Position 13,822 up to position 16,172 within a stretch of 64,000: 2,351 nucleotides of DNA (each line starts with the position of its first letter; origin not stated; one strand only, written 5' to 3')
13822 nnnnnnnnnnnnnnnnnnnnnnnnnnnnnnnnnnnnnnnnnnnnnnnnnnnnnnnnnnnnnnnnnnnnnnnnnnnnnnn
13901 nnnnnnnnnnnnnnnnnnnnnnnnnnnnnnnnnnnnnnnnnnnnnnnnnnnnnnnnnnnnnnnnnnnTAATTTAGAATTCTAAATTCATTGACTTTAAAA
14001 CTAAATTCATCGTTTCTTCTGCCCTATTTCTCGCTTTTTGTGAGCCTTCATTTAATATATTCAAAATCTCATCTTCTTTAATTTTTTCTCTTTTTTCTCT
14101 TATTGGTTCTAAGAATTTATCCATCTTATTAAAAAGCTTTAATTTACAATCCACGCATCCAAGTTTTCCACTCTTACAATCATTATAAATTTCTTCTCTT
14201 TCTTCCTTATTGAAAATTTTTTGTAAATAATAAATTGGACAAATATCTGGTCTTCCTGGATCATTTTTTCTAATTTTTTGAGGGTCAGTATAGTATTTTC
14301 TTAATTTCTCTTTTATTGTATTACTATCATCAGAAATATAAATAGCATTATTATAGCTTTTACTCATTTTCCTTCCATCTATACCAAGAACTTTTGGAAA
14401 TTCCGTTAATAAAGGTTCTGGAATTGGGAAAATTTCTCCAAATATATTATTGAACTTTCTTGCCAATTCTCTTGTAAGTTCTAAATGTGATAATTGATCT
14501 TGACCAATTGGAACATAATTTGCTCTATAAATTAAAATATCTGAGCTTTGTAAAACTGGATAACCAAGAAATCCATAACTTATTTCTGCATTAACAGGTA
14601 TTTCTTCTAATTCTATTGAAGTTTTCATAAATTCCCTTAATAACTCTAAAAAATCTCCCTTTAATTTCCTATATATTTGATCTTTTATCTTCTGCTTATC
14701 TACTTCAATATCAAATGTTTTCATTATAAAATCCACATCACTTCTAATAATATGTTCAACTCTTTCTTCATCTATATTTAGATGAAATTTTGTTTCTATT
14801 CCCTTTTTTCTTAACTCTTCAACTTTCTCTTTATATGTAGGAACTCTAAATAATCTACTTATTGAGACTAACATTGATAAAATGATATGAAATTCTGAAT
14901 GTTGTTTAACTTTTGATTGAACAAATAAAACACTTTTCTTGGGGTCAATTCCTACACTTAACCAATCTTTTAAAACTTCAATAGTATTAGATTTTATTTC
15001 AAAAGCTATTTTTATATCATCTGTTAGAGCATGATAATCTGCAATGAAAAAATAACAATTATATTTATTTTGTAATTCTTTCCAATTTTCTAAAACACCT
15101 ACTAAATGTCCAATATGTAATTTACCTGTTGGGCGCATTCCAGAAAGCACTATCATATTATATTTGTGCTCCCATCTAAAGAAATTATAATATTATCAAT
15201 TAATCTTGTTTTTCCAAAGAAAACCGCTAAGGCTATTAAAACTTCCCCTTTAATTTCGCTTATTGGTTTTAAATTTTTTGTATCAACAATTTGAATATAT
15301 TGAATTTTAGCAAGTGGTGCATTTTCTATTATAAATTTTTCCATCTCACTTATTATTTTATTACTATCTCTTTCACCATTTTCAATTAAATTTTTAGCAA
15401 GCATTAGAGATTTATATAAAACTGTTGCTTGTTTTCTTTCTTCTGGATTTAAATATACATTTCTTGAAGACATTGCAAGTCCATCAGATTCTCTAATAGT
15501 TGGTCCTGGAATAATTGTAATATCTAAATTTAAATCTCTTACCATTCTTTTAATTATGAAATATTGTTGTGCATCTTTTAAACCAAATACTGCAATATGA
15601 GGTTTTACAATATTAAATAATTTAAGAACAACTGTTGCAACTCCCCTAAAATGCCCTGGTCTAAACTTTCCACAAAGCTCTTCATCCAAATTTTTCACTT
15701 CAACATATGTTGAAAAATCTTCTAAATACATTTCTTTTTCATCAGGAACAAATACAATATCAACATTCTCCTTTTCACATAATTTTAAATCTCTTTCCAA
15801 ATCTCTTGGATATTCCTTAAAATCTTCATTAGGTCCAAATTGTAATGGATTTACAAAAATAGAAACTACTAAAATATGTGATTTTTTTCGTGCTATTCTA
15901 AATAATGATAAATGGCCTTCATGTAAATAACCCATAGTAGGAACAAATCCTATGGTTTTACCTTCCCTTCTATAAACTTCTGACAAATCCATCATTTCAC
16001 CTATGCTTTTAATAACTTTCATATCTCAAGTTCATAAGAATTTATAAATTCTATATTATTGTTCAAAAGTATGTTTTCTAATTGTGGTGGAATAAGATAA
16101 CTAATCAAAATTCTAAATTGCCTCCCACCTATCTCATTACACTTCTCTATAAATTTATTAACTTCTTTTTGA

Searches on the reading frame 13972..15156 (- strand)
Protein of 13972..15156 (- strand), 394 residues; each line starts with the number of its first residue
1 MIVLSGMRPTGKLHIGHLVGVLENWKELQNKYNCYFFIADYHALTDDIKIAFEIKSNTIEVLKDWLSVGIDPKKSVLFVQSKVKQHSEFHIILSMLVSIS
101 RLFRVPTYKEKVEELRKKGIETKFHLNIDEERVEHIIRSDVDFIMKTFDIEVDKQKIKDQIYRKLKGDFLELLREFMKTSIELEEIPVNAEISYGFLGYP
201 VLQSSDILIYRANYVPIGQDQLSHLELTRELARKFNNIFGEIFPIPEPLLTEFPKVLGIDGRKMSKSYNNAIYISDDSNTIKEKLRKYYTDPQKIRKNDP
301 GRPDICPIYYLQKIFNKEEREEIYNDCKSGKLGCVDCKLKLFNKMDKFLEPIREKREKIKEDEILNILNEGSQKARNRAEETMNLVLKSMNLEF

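Call 29: search_protein_families(library=ncbifam, proteins=[window:13972-15156:-], max_evalue=0.001)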
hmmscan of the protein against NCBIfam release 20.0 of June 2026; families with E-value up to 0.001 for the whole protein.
window:13972-15156:- (394 aa): 11 families
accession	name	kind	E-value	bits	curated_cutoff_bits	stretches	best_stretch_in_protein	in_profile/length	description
NF008922.0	PRK12283.1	equivalog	4.6e-111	371.5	572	3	3-122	6-125/400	tryptophan--tRNA ligase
TIGR00233.1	trpS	equivalog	1.7e-93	313.5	176.75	2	188-390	116-326/328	tryptophan--tRNA ligase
NF009207.0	PRK12556.1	equivalog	3.6e-66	223.3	479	2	187-390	125-329/332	tryptophan--tRNA ligase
NF008923.0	PRK12284.1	equivalog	1.8e-52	178.6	597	2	189-384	126-323/431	tryptophan--tRNA ligase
NF008925.0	PRK12285.1-2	equivalog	1.6e-37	129.3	451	2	134-368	114-361/365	tryptophan--tRNA ligase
NF008927.0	PRK12285.1-4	equivalog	1.2e-31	110.1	478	2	195-363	191-366/385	tryptophan--tRNA ligase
NF008926.0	PRK12285.1-3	equivalog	4.1e-23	82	320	1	257-361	311-422/429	tryptophan--tRNA ligase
NF008924.0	PRK12285.1-1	equivalog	1.1e-22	80.8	644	2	191-362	187-361/381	tryptophan--tRNA ligase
NF006330.0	PRK08560.1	equivalog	1.4e-20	73.6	220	2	194-298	154-258/342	tyrosine--tRNA ligase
NF008928.0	PRK12285.1-5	equivalog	1.8e-18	66.4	891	2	257-361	402-514/530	tryptophan--tRNA ligase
TIGR00234.1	tyrS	equivalog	1.8e-14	53.7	113.8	2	192-285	166-254/406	tyrosine--tRNA ligase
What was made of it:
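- Checked: dxr (10050-11192, -) lies upstream and trpS (13972-15156, -) downstream (call 29).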

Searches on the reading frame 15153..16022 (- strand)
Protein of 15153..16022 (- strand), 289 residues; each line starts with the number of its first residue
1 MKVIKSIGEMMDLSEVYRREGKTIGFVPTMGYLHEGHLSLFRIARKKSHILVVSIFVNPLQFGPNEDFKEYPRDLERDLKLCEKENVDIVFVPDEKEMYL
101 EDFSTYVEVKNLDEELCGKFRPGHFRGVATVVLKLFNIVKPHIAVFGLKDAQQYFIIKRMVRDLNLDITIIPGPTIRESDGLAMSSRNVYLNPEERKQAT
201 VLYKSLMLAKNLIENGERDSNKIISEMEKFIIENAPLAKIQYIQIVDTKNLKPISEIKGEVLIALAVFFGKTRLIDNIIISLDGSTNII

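Call 29: search_protein_families(library=ncbifam, proteins=[window:15153-16022:-], max_evalue=0.001)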
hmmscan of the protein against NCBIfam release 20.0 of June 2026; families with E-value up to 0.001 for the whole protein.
window:15153-16022:- (289 aa): 3 families
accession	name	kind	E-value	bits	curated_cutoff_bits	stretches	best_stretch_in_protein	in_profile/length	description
TIGR00018.1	panC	equivalog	1.7e-109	365.1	212.75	1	1-280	1-282/283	pantoate--beta-alanine ligase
NF010004.0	PRK13477.1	equivalog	1.6e-98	330.4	524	1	11-281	9-282/514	bifunctional pantoate--beta-alanine ligase/(d)CMP kinase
TIGR00125.1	cyt_tran_rel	domain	2e-06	27.9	27.7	1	26-86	4-62/65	adenylyltransferase/cytidyltransferase family protein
